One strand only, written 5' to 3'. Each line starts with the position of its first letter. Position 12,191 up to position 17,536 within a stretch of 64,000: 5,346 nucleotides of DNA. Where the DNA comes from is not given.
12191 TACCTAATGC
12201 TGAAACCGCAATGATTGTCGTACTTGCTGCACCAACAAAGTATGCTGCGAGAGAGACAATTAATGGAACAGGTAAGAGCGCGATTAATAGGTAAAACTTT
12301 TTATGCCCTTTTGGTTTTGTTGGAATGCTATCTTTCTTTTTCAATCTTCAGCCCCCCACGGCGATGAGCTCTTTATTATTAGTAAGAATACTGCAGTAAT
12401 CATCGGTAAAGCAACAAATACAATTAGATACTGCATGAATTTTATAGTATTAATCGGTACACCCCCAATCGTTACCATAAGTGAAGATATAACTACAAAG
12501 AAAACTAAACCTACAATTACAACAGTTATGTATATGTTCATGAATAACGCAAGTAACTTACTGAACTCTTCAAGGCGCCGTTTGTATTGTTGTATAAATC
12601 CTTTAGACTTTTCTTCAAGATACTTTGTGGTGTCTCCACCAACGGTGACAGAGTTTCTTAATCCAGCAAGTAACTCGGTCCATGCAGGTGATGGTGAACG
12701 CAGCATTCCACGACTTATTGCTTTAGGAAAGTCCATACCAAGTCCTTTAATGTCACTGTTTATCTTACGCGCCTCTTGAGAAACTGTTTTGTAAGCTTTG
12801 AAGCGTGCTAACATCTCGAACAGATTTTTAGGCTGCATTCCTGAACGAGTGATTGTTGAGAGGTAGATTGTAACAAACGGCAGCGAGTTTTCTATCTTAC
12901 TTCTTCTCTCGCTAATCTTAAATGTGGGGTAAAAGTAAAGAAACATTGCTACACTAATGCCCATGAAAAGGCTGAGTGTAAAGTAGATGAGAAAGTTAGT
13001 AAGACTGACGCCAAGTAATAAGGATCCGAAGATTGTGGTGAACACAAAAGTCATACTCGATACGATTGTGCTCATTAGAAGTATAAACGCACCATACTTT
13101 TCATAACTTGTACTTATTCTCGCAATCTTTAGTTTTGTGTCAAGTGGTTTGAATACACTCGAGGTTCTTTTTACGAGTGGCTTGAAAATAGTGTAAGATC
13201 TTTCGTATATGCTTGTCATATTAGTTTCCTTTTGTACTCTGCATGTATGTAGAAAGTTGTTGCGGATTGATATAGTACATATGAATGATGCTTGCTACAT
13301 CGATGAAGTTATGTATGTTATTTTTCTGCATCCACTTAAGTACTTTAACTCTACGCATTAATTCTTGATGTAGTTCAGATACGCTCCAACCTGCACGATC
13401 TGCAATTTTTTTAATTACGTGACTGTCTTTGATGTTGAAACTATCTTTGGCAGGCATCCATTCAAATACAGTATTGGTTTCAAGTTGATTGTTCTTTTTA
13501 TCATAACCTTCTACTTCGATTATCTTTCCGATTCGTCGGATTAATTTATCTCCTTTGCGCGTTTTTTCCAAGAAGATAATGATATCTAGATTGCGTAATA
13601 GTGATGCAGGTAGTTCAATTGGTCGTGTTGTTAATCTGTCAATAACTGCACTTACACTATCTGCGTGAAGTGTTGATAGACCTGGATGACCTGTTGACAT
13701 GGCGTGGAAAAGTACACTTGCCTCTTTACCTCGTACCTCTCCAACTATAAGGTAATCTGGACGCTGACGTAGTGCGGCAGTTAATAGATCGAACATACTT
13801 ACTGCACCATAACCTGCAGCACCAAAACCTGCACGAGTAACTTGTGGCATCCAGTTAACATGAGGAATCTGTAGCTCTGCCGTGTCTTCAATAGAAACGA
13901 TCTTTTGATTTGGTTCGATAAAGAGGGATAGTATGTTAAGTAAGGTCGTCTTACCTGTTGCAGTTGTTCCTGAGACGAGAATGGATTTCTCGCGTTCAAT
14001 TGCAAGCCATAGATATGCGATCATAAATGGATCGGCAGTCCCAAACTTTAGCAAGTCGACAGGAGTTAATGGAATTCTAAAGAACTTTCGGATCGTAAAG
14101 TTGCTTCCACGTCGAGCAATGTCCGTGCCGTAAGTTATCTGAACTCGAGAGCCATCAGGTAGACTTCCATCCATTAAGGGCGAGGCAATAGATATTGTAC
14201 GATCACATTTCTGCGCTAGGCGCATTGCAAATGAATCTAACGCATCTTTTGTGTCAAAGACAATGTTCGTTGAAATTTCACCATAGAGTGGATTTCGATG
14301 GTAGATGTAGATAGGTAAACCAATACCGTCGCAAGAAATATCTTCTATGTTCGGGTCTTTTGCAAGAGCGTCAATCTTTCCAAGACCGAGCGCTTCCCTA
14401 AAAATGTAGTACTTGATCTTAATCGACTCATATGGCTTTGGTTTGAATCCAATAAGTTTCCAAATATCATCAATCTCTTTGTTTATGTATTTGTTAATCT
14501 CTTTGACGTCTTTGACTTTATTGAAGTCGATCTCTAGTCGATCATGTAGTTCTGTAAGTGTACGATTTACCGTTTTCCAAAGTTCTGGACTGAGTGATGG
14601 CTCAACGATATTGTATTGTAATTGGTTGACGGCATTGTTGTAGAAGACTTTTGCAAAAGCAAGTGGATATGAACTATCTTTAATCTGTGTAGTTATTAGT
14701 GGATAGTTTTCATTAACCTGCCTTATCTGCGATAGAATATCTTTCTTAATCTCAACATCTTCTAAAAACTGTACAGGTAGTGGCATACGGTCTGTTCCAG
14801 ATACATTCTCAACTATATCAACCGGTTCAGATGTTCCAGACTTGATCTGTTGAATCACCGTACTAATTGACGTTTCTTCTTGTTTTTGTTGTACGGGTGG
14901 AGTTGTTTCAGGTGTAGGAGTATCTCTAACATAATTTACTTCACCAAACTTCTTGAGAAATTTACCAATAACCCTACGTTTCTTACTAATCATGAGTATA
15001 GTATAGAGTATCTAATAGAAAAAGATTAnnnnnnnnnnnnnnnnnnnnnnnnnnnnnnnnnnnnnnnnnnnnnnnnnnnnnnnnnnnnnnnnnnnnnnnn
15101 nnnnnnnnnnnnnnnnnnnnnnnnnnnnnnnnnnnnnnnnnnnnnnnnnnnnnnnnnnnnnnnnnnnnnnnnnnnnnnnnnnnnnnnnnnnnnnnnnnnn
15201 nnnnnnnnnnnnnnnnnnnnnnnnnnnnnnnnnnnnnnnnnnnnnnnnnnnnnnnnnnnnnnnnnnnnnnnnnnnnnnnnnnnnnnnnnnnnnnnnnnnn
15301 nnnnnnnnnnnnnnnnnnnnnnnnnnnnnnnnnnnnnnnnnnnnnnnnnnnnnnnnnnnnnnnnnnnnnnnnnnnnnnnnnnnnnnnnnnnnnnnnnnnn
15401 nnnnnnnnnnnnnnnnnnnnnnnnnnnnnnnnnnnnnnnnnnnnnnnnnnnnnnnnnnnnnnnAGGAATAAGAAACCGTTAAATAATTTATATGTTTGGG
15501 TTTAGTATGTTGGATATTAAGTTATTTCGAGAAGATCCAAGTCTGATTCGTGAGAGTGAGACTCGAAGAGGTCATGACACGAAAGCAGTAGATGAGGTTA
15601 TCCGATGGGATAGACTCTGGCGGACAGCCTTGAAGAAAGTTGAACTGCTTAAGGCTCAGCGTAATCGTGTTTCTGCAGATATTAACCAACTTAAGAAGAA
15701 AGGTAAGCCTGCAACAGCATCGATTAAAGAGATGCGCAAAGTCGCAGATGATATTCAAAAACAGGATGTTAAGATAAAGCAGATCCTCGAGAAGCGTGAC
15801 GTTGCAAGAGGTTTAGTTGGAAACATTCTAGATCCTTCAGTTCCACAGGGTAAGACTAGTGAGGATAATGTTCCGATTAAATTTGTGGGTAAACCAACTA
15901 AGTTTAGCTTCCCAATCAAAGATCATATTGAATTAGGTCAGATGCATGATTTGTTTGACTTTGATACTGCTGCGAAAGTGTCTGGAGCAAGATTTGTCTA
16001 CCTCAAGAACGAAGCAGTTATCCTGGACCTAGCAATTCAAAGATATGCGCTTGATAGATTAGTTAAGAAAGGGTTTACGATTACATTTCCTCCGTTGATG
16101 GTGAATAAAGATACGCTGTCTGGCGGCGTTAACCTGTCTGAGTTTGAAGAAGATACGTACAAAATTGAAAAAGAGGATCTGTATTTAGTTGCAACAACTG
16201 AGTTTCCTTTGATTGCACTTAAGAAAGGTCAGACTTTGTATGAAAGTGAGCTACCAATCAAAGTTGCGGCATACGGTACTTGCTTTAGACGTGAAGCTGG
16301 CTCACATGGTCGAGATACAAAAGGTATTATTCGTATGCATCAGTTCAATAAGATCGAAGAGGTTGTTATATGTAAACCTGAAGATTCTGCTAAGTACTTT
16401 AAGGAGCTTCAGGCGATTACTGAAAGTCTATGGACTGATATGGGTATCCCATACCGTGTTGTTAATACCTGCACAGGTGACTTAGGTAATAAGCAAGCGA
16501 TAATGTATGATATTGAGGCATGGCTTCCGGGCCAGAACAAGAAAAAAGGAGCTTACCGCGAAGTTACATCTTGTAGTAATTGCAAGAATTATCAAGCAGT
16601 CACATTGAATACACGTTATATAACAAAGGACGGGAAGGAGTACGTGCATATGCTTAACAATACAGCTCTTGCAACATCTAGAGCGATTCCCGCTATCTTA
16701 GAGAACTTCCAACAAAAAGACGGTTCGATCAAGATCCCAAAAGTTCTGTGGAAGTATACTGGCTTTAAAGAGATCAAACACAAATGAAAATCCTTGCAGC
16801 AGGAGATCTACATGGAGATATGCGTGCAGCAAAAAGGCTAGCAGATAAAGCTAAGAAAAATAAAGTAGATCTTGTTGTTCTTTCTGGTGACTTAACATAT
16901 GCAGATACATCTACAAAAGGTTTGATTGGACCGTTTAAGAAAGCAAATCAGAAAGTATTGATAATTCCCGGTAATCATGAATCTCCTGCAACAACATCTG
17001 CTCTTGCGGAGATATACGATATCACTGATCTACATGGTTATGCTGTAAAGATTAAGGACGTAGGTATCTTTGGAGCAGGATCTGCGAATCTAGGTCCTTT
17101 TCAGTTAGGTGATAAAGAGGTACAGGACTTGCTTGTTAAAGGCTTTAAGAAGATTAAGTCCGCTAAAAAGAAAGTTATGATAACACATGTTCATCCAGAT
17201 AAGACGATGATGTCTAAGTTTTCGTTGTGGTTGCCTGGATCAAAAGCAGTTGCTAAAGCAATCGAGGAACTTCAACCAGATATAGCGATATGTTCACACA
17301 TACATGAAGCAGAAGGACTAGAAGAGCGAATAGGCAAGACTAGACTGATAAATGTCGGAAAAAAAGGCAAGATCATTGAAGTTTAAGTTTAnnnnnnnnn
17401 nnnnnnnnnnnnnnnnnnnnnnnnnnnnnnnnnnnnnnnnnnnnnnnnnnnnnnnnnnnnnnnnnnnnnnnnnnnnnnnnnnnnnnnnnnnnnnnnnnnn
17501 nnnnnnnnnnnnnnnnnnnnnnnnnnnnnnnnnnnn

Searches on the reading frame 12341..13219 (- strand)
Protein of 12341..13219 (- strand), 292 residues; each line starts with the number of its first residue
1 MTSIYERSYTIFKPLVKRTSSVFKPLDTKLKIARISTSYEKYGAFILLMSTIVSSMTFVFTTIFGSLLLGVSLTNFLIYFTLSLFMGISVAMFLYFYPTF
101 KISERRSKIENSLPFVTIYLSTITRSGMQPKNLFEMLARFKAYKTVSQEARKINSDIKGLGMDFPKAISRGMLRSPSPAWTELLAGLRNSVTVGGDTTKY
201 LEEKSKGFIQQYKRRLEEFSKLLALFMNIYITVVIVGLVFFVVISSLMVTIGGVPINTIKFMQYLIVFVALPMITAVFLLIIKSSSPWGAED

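Call 59: search_protein_families(library=pfam, proteins=[window:12341-13219:-], max_evalue=0.00001)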
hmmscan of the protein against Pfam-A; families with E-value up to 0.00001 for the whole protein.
window:12341-13219:- (292 aa): 1 family
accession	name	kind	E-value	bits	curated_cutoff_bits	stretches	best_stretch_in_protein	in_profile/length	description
PF00482.28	T2SSF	-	4.8e-14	52.8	25.2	1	119-244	4-124/125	Type II secretion system (T2SS), protein F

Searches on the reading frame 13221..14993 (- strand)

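Call 59: search_protein_families(library=pfam, proteins=[window:13221-14993:-], max_evalue=0.00001)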
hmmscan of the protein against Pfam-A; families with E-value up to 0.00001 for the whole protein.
window:13221-14993:- (590 aa): 2 families
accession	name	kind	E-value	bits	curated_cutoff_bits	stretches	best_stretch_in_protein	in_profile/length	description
PF00437.27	T2SSE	-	2.5e-35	122.3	24.9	1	243-456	37-257/370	Type II/IV secretion system protein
PF23989.1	PilB3_C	-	9.8e-06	26.1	27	0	517-577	3-63/83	PilB3-like, C-terminal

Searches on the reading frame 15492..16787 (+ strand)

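Call 59: search_protein_families(library=pfam, proteins=[window:15492-16787:+], max_evalue=0.00001)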
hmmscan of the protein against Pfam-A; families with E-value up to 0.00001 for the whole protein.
window:15492-16787:+ (431 aa): 2 families
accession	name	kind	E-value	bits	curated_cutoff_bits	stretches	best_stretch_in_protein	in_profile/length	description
PF00587.30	tRNA-synt_2b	-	7.7e-35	121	29.3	1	226-406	4-179/179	tRNA synthetase class II core domain (G, H, P, S and T)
PF02403.27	Seryl_tRNA_N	-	2.1e-22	79.8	28.2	1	6-105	1-100/108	Seryl-tRNA synthetase N-terminal domain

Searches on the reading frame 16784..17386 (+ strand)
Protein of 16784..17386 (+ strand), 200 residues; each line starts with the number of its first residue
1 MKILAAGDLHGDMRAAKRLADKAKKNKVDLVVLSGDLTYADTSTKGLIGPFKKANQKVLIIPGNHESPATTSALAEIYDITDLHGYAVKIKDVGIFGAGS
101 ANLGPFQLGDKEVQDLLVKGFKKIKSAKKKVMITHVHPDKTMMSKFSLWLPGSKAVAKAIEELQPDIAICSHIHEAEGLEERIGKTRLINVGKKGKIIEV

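Call 57: search_protein_families(library=pfam, proteins=[window:16784-17386:+])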
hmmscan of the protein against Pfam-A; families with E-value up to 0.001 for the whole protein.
window:16784-17386:+ (200 aa): 3 families
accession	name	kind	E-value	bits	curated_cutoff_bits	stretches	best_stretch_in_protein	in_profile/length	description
PF00149.33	Metallophos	-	1.6e-17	65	21.5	1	1-175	1-190/191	Calcineurin-like phosphoesterase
PF12850.12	Metallophos_2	-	2.1e-13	51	27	1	1-193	1-134/154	Calcineurin-like phosphoesterase superfamily domain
PF14582.11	Metallophos_3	-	7.5e-12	45.6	28.2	1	116-192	163-237/259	Metallophosphoesterase, calcineurin superfamily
